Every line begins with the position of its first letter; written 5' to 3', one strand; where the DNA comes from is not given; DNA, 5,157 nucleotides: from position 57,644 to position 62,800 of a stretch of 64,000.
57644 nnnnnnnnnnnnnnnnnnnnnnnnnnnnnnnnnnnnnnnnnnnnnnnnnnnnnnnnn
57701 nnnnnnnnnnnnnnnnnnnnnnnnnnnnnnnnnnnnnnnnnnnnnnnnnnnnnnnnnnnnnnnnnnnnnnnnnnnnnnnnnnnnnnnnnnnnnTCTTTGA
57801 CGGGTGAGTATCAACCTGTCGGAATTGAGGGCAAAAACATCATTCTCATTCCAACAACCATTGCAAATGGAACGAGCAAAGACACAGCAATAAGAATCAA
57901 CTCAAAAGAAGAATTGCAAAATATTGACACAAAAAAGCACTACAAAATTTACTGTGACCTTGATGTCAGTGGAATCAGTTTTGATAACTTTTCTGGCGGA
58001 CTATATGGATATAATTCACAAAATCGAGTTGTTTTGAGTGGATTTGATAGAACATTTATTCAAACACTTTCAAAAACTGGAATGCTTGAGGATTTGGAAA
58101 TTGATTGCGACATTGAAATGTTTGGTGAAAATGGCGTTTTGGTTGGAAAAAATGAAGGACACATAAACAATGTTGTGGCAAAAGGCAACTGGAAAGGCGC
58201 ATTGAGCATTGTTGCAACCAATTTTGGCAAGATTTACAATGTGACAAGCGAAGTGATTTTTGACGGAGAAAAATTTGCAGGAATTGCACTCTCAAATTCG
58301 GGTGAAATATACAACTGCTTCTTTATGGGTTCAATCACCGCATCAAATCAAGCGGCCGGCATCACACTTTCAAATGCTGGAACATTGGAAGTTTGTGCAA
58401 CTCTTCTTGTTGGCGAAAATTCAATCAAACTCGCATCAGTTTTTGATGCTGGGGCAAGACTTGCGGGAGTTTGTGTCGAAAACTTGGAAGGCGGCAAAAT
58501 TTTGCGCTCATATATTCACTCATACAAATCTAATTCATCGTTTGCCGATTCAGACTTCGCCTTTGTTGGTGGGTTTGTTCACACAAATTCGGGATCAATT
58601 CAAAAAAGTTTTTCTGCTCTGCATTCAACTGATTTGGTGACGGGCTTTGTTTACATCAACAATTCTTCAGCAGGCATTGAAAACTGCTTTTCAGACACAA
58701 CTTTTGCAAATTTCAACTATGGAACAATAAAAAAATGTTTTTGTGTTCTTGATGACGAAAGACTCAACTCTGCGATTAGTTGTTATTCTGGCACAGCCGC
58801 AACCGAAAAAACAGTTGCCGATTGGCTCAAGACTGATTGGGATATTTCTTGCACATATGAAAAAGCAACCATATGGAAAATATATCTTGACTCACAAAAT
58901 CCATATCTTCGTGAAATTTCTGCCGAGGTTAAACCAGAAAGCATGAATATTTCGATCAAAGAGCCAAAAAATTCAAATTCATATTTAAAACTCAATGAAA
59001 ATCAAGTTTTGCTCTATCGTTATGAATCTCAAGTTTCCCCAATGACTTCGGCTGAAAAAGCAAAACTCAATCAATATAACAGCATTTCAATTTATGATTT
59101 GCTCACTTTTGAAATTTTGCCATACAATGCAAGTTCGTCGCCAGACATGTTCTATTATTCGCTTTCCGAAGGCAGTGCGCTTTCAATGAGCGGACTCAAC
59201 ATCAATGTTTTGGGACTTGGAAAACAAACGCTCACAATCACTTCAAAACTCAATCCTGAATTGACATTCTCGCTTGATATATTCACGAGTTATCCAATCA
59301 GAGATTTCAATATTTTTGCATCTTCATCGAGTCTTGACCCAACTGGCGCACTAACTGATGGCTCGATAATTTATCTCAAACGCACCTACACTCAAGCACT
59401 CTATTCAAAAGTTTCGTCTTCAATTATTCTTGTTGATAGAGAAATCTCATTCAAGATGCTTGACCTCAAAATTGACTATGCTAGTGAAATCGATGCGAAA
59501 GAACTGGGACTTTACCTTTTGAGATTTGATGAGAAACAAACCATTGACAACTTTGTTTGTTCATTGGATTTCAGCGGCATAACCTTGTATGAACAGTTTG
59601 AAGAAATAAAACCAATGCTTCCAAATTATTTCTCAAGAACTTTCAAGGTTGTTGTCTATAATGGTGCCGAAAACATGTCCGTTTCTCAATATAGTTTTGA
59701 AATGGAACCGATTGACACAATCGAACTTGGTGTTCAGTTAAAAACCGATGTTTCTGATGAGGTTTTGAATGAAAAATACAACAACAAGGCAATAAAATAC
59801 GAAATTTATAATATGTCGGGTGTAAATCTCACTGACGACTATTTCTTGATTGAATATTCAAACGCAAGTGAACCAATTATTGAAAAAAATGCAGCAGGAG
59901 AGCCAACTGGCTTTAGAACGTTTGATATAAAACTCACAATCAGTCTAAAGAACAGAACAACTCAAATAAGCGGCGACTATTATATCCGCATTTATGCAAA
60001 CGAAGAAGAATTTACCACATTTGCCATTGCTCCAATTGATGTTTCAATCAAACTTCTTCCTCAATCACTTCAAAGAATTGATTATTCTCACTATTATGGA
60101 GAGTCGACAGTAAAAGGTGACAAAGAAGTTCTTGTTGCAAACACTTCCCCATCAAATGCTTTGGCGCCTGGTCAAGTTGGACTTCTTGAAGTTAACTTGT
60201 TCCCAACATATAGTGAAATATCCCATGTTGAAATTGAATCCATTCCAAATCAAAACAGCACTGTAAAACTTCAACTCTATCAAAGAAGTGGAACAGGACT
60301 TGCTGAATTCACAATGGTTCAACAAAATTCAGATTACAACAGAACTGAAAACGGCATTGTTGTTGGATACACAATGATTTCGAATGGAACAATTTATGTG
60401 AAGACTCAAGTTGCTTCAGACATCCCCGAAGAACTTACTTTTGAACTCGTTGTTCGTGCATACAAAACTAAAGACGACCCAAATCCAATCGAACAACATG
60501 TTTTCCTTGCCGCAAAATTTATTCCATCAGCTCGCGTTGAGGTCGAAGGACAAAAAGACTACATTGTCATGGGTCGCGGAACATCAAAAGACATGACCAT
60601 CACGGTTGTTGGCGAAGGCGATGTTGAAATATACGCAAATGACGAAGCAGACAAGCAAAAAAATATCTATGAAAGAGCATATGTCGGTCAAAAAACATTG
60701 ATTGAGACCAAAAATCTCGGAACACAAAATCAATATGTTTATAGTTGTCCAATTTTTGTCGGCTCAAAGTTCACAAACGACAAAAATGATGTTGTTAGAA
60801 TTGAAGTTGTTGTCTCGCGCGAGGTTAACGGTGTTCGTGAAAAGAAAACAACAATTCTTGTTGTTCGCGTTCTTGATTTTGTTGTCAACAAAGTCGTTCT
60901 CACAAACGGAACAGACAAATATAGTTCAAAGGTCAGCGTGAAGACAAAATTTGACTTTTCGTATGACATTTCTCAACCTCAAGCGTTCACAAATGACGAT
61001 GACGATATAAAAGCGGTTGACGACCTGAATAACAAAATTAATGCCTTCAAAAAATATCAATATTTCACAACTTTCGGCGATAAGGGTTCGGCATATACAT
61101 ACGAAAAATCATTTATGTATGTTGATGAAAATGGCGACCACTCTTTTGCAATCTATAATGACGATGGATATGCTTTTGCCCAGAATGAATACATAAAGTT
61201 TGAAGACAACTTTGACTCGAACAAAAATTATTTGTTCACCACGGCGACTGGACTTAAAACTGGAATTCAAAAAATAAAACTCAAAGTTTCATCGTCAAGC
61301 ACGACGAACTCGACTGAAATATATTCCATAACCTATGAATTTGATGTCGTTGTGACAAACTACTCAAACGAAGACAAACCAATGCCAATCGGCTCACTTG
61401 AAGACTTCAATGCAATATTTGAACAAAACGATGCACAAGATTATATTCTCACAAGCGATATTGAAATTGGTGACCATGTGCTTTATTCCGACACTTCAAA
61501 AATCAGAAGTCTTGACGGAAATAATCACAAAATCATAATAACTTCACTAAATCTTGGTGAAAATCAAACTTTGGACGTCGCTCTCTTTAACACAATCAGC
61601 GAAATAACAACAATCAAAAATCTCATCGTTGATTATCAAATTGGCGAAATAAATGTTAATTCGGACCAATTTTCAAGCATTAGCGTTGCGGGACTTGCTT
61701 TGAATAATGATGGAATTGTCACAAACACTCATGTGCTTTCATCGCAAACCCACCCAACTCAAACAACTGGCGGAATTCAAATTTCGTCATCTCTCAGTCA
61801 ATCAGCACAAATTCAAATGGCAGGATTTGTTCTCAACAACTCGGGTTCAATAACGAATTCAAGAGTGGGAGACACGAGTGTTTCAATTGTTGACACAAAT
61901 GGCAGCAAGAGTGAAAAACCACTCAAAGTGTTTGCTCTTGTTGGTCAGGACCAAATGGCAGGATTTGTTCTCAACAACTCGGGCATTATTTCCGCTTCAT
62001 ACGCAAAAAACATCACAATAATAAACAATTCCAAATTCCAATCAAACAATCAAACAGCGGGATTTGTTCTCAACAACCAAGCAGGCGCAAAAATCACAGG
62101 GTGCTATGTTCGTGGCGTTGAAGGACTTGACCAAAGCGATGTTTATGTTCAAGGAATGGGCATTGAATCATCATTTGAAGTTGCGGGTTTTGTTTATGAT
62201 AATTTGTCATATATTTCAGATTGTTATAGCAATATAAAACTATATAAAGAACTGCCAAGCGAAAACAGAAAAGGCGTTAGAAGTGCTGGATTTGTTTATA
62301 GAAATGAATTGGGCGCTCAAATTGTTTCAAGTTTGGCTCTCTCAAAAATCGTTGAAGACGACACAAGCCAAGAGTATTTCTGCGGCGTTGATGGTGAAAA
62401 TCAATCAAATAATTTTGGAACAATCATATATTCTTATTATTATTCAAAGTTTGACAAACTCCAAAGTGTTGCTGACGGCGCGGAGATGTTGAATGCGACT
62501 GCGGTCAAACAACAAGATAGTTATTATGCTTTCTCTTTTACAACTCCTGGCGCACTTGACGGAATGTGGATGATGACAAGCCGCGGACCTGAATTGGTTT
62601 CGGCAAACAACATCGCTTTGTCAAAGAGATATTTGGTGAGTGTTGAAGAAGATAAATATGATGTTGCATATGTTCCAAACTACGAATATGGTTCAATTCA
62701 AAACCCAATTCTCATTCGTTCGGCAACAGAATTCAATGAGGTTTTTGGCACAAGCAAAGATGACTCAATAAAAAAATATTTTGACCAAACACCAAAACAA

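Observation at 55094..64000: Giant lipoprotein ORF (at least 2,969 codons) missing from the supplied ORF track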

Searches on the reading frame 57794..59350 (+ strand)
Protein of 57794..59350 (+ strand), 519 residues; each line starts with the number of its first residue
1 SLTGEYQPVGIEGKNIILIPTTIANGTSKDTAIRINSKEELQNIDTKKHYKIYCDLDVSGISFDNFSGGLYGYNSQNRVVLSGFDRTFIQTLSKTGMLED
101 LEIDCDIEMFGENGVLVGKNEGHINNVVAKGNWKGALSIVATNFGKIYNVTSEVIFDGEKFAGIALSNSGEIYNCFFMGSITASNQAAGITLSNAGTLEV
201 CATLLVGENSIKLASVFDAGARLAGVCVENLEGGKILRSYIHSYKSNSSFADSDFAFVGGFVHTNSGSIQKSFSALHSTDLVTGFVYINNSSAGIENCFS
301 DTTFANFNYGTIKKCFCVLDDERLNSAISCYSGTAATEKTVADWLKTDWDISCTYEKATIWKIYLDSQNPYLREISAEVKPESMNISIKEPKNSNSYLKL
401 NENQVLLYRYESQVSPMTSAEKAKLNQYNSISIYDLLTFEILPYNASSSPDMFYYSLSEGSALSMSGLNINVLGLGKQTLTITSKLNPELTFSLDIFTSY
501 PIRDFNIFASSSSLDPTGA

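Call 7: search_protein_families(library=pfam, proteins=[window:57794-59350:+], max_evalue=10)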
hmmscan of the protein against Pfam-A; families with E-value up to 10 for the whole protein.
window:57794-59350:+ (519 aa): 1 family
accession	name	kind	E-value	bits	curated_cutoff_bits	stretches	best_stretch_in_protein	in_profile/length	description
PF03184.25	DDE_1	-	0.01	15.9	22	1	320-431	37-152/177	DDE superfamily endonuclease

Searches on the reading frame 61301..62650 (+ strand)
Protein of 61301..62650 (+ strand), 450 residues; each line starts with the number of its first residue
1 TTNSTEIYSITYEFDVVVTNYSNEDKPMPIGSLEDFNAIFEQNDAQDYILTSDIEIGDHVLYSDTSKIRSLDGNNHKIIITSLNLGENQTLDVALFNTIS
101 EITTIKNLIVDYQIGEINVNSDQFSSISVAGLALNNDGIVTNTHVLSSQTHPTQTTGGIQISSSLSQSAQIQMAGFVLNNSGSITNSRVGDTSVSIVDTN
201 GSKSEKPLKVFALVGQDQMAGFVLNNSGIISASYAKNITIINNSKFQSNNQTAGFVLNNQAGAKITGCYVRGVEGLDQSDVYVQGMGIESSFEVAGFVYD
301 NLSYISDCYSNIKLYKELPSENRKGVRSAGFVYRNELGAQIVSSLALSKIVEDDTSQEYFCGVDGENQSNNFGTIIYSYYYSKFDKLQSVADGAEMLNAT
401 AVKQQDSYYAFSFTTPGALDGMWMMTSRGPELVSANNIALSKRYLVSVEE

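Call 7: search_protein_families(library=pfam, proteins=[window:61301-62650:+], max_evalue=10)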
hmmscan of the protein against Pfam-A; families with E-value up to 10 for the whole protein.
window:61301-62650:+ (450 aa): 1 family
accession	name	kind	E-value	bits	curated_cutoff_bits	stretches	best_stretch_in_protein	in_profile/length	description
PF13365.12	Trypsin_2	-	0.27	12.4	27.6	1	131-159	3-28/144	Trypsin-like peptidase domain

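Call 91: search_protein_families(library=ncbifam, proteins=[window:61373-62593:+], max_evalue=1)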
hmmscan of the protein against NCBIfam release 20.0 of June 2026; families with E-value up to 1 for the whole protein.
window:61373-62593:+ (407 aa): 0 families
